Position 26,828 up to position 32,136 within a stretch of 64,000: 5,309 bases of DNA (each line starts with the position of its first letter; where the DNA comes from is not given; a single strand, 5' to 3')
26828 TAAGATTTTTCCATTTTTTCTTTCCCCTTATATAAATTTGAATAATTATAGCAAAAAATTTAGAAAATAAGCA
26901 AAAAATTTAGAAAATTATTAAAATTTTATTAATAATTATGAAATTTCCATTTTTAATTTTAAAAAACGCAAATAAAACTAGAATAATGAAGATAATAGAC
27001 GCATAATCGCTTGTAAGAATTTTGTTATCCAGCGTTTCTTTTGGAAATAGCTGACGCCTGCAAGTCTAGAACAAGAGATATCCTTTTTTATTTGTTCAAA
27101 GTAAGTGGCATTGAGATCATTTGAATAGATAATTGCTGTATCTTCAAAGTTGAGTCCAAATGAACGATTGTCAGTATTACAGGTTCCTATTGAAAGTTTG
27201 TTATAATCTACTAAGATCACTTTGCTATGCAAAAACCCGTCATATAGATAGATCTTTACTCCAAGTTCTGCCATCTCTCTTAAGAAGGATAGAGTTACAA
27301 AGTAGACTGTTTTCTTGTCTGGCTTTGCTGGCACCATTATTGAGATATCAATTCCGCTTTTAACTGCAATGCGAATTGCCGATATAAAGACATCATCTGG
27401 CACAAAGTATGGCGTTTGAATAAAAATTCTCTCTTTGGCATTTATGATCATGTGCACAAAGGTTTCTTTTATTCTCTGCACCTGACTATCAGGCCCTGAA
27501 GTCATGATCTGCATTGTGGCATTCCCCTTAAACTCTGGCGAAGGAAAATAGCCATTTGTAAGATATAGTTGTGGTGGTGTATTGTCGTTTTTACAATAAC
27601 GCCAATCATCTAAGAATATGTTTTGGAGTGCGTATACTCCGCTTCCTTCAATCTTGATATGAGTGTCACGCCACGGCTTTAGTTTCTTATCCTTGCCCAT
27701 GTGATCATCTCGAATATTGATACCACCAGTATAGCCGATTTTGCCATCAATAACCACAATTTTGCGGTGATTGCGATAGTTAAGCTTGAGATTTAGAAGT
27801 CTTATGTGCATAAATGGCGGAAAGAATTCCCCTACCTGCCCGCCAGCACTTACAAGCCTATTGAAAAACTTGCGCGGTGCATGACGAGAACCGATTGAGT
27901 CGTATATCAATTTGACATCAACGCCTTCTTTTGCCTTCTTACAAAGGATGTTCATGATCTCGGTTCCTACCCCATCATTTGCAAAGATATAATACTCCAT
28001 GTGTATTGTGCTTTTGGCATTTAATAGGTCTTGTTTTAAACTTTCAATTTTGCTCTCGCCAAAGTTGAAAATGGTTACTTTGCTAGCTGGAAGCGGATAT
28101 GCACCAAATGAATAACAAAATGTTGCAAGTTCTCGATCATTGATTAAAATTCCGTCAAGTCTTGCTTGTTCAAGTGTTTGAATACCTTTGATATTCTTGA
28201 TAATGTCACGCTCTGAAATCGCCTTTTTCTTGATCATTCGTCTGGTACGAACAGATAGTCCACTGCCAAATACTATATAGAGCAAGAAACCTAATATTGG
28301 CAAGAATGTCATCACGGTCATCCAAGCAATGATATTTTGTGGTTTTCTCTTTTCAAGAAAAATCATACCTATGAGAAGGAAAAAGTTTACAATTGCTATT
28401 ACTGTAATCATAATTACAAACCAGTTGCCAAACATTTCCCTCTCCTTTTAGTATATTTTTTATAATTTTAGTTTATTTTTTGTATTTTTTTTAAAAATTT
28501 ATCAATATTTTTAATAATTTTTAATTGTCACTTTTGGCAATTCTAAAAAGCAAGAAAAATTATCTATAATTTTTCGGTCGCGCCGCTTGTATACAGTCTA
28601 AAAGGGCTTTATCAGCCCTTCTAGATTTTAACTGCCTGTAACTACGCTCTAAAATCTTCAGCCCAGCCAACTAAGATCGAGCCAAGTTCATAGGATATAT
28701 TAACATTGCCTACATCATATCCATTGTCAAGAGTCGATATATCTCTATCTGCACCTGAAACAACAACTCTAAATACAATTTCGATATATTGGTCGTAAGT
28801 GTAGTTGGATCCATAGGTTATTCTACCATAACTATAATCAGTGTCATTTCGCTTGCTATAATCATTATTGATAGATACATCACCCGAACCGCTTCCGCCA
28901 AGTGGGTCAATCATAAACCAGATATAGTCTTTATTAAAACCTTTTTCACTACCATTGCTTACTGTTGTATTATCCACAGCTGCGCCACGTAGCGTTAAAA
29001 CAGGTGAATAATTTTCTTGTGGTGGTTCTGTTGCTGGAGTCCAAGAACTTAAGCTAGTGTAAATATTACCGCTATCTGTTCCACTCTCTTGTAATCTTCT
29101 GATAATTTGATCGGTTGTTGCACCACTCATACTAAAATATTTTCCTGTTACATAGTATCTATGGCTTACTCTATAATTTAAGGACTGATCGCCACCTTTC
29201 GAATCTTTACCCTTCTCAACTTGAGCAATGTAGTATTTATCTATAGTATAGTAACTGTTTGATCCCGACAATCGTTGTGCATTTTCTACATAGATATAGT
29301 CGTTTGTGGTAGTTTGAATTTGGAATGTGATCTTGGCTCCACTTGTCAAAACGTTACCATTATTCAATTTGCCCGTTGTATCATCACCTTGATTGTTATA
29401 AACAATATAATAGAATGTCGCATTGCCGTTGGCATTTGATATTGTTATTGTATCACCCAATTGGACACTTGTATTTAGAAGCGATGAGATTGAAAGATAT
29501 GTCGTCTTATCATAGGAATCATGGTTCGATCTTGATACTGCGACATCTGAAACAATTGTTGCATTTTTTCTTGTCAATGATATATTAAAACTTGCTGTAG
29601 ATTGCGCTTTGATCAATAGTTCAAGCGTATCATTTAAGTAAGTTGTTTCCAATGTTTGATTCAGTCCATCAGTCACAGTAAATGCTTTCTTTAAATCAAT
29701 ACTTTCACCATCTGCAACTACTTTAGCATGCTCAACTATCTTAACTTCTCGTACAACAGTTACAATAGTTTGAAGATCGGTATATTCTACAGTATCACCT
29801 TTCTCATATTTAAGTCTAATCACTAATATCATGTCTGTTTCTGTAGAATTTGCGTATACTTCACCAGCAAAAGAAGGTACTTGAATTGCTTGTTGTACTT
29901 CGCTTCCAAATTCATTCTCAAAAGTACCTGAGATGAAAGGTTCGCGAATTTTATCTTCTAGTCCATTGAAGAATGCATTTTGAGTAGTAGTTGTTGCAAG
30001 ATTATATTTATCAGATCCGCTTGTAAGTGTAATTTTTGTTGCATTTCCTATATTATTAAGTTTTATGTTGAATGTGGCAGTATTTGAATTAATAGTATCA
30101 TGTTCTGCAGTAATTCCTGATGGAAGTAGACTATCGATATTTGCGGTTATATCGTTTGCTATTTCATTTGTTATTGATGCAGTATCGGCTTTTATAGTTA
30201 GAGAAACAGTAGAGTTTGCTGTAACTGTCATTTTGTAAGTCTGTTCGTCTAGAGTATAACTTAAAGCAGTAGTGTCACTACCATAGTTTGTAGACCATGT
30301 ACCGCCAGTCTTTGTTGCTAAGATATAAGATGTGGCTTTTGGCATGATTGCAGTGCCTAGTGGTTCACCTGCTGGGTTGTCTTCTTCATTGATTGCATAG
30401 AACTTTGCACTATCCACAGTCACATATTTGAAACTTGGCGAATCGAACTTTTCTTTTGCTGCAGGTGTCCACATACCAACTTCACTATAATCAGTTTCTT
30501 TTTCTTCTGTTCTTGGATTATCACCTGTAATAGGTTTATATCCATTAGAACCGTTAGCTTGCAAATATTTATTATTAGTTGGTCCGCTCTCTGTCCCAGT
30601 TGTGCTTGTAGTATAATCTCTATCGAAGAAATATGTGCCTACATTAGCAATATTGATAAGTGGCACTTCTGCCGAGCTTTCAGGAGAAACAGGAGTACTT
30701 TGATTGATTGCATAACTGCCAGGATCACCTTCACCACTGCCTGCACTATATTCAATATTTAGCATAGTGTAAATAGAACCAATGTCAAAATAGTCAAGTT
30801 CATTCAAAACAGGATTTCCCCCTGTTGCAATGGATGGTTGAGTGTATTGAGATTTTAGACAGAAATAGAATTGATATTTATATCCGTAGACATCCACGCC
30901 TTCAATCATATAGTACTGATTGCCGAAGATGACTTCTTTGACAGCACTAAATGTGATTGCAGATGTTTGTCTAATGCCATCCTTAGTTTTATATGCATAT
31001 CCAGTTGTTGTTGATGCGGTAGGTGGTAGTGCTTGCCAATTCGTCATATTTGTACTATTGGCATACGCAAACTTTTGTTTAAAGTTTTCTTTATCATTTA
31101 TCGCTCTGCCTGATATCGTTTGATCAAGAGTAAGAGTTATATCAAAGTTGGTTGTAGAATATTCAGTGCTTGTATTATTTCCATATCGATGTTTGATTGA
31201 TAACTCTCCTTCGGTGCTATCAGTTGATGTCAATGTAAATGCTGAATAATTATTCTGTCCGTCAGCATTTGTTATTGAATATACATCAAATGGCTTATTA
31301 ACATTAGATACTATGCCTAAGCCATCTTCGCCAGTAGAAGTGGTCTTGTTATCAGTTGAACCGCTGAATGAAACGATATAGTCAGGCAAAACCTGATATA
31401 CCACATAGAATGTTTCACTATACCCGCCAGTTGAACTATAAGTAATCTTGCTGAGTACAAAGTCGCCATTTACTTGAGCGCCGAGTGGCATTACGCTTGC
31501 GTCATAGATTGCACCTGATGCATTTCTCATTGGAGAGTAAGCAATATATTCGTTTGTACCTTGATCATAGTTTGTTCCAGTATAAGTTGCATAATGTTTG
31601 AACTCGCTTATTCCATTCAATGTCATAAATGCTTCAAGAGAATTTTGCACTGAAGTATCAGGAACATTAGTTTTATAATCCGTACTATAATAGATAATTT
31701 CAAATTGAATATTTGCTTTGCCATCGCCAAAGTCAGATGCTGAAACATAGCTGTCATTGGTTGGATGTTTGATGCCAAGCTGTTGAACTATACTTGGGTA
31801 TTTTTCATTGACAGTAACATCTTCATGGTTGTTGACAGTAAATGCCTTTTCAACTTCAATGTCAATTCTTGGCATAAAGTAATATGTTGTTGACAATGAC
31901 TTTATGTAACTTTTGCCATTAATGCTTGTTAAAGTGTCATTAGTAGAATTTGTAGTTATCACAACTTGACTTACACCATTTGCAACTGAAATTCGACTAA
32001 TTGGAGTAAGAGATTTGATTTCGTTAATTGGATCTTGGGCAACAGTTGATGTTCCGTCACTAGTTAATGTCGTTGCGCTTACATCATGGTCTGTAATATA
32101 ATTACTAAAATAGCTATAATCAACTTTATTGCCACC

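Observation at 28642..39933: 3763-aa giant N-terminally anchored protein with no recognisable family or repeats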

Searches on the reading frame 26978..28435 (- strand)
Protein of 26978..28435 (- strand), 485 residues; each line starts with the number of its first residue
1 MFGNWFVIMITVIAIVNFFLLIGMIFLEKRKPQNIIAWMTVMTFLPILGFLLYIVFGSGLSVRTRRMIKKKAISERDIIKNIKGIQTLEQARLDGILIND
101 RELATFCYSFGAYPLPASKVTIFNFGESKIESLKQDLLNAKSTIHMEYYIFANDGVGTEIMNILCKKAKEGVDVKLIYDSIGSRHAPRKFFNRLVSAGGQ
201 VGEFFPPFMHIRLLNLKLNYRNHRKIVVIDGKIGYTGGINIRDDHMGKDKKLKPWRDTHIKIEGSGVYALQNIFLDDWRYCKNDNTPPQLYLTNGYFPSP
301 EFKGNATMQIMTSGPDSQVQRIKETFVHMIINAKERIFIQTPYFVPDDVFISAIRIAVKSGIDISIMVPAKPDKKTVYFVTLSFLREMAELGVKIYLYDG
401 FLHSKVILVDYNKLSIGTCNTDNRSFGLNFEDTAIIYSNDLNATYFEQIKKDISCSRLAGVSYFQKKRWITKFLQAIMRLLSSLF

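Call 6: search_protein_families(library=pfam, proteins=[window:26978-28435:-], max_evalue=0.001)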
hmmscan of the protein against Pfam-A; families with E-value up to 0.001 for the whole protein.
window:26978-28435:- (485 aa): 3 families
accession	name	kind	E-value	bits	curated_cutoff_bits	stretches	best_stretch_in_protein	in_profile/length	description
PF13091.12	PLDc_2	-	1.3e-38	132.3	27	2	327-452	2-131/132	PLD-like domain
PF00614.28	PLDc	-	9.5e-09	35.4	21.9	1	219-243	2-26/28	Phospholipase D Active site motif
PF13396.11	PLDc_N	-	2e-08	34.5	23.3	1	15-57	1-41/42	Phospholipase_D-nuclease N-terminal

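Call 106: search_protein_families(library=ncbifam, proteins=[window:26978-28435:-], max_evalue=0.00001)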
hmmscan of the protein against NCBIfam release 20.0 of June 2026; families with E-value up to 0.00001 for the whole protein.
window:26978-28435:- (485 aa): 7 families
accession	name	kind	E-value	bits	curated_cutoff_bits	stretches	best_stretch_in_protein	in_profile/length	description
TIGR04265.1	bac_cardiolipin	equivalog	1.2e-130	436.7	290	1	5-484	2-482/483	cardiolipin synthase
NF009107.0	PRK12452.1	equivalog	5.4e-107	358.6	787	1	9-484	32-508/509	cardiolipin synthase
NF008427.0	PRK11263.1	equivalog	1.6e-47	162.6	281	1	118-469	9-358/409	cardiolipin synthase ClsB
NF010492.0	PRK13912.1-3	equivalog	2.2e-13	50.2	297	0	128-180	34-82/178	nuclease NucT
NF010490.0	PRK13912.1-1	equivalog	1.6e-09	38.1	211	1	320-440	29-140/159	nuclease NucT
NF006946.0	PRK09428.1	equivalog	6.3e-09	35.2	314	0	321-371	251-301/451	CDP-diacylglycerol--serine O-phosphatidyltransferase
NF038319.1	DISARM_DrmC_I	equivalog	1.4e-06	28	133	0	309-432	79-214/236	DISARM system phospholipase D-like protein DrmC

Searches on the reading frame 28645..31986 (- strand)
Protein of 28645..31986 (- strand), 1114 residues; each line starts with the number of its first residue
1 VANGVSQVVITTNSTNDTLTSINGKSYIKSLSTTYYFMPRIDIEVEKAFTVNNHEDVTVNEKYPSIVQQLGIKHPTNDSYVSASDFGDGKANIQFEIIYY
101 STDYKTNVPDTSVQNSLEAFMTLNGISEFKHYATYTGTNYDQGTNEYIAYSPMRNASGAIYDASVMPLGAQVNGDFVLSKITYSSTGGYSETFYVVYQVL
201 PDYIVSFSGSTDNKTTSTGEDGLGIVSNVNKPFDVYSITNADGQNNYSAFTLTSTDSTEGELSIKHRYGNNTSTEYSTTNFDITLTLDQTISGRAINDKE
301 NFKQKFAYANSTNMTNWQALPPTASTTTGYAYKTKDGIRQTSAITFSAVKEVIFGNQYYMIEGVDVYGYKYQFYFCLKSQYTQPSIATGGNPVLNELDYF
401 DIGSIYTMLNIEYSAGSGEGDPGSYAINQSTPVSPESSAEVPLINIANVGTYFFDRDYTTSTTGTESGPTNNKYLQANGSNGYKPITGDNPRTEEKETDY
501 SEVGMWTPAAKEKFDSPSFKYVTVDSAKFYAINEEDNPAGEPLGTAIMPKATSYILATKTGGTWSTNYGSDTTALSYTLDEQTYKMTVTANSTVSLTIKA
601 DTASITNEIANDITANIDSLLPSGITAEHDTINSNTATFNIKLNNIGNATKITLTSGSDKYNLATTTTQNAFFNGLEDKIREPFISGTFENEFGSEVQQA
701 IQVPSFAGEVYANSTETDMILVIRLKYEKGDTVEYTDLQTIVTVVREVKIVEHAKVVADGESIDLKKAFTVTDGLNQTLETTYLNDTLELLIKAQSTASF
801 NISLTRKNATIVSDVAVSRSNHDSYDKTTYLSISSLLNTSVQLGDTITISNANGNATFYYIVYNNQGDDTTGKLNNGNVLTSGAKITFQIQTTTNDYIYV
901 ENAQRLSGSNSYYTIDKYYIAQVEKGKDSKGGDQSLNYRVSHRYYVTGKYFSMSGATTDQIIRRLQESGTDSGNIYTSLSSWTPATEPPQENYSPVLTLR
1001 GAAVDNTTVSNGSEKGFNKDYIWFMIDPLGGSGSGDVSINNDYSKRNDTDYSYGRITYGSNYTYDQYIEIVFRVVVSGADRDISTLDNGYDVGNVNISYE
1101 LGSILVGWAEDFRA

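Call 39: find_homologous_proteins(query=A6, max_evalue=0.001)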
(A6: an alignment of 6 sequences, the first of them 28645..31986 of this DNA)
Query A6 (6 sequences) (1114 aa, profile of the alignment): 1 proteins with E <= 0.001 among 8000 candidates.
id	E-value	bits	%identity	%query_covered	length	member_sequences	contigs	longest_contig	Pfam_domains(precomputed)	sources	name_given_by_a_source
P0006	3.2e-263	894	74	82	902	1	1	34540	-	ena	-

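Call 40: find_encoding_contigs(protein=P0006, flank=10000, max_places=3)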
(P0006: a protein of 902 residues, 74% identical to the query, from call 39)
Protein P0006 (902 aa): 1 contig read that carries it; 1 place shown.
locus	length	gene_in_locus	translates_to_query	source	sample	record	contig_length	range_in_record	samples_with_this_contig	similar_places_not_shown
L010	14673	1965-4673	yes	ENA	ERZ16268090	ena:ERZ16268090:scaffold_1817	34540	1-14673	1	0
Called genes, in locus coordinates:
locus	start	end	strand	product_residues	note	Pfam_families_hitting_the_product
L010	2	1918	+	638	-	?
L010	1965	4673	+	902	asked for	-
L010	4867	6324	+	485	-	PF13396:PLDc_N, PF13091:PLDc_2, PF00614:PLDc (weak), PF13091:PLDc_2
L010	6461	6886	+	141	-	PF00334:NDK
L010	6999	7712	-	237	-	-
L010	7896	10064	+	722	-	PF01136:Peptidase_U32, PF12392:DUF3656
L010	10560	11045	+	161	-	PF03167:UDG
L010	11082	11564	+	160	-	PF00583:Acetyltransf_1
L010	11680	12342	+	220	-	PF00293:NUDIX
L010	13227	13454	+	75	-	PF13023:HD_3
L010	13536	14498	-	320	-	PF00294:PfkB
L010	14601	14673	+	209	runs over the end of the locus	PF01351:RNase_HII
